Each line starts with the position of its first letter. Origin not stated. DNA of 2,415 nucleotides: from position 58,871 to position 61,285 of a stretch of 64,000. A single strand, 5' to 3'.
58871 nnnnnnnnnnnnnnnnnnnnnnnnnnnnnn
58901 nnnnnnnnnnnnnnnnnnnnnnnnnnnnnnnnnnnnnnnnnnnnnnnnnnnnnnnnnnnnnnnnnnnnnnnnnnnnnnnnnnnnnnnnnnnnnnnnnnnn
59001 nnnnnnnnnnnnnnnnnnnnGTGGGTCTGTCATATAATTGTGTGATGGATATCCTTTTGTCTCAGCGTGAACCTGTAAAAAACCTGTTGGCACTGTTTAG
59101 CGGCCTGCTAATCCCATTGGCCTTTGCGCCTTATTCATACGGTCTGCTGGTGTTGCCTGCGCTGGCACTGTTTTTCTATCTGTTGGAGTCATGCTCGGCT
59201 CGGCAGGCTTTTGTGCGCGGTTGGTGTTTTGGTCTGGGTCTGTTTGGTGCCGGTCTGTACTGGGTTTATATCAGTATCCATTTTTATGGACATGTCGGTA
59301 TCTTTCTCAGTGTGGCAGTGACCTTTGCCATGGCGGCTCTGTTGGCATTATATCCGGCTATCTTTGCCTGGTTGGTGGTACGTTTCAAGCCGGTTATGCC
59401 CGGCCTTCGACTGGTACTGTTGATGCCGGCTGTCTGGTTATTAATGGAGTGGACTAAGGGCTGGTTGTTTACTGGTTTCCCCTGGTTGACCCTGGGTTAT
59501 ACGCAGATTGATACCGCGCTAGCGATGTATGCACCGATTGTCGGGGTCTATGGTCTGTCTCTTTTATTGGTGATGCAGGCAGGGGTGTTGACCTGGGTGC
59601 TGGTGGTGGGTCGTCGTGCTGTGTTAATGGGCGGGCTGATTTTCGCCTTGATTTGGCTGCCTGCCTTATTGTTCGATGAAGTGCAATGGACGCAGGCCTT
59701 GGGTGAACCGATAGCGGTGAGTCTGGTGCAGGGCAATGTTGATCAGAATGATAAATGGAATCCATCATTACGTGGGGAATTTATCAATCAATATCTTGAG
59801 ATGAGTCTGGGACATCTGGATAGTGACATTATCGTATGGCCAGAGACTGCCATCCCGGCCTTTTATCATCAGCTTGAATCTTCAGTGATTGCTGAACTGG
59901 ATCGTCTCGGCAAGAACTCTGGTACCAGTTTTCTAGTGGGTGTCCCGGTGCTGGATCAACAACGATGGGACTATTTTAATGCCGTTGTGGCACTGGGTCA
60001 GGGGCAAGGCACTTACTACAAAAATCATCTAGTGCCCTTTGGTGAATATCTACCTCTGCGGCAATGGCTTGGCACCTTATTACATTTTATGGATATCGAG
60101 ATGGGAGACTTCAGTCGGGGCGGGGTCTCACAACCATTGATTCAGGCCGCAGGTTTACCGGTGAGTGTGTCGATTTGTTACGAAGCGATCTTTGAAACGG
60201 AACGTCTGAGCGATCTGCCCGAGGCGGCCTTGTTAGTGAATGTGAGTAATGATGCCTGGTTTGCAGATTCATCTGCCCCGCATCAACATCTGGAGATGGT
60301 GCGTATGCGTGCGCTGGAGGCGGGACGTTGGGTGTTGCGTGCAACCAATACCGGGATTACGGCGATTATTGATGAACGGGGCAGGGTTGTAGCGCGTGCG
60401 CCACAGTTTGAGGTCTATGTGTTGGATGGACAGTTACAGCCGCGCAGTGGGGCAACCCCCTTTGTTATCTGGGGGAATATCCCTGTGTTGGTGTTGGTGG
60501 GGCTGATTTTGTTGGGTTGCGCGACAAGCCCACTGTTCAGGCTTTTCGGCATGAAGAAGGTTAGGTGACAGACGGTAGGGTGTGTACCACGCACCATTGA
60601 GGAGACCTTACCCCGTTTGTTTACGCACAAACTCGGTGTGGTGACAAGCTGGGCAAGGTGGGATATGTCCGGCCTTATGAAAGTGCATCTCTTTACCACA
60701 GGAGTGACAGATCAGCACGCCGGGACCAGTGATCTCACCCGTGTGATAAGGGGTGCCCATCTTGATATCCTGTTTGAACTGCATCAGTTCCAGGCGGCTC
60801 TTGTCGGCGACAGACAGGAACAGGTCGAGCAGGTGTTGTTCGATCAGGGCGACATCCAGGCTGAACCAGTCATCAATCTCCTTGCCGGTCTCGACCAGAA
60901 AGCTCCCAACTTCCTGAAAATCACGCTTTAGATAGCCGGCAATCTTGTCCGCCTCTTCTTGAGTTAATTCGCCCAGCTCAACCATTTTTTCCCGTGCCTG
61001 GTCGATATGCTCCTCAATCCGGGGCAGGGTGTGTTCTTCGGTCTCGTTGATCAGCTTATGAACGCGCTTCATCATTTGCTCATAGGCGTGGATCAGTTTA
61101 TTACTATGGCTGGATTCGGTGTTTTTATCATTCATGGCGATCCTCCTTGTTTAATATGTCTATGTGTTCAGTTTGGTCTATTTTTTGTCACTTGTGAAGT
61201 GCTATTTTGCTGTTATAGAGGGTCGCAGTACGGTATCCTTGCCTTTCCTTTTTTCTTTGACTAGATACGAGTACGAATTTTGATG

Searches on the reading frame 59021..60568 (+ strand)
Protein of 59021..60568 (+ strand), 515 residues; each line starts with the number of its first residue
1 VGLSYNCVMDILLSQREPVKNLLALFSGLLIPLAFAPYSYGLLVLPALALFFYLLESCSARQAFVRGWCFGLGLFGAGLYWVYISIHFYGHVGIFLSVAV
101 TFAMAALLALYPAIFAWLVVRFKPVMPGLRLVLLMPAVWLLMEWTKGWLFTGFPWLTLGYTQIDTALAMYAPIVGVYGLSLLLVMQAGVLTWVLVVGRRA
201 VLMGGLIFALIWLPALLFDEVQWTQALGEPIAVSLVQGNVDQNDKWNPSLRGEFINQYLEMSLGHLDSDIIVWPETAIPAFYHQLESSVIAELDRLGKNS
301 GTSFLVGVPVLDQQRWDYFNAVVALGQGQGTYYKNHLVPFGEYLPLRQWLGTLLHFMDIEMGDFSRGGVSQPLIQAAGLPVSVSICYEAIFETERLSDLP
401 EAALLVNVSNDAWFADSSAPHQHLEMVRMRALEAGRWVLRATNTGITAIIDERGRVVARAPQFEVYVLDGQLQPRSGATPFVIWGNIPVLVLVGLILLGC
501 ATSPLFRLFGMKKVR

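Call 33: search_protein_families(library=pfam, proteins=[window:59021-60568:+])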
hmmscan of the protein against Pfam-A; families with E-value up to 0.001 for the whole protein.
window:59021-60568:+ (515 aa): 2 families
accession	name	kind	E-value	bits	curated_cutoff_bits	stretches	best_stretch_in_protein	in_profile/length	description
PF20154.4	LNT_N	-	5.7e-40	137.5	27.1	1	27-188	1-158/159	Apolipoprotein N-acyltransferase N-terminal domain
PF00795.27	CN_hydrolase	-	2.7e-30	106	23.2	1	265-474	31-248/256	Carbon-nitrogen hydrolase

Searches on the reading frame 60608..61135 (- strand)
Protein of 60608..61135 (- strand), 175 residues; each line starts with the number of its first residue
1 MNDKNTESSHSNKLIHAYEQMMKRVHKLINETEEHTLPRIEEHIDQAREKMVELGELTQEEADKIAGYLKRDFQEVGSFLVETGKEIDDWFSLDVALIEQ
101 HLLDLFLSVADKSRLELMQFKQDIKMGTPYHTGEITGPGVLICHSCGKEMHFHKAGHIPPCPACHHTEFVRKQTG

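Call 33: search_protein_families(library=pfam, proteins=[window:60608-61135:-])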
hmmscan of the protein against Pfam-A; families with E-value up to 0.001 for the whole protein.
window:60608-61135:- (175 aa): 1 family
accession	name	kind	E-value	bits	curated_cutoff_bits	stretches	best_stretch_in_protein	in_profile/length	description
PF07295.17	DUF1451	-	9.9e-52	175.4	26.1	1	29-172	3-145/146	Zinc-ribbon containing domain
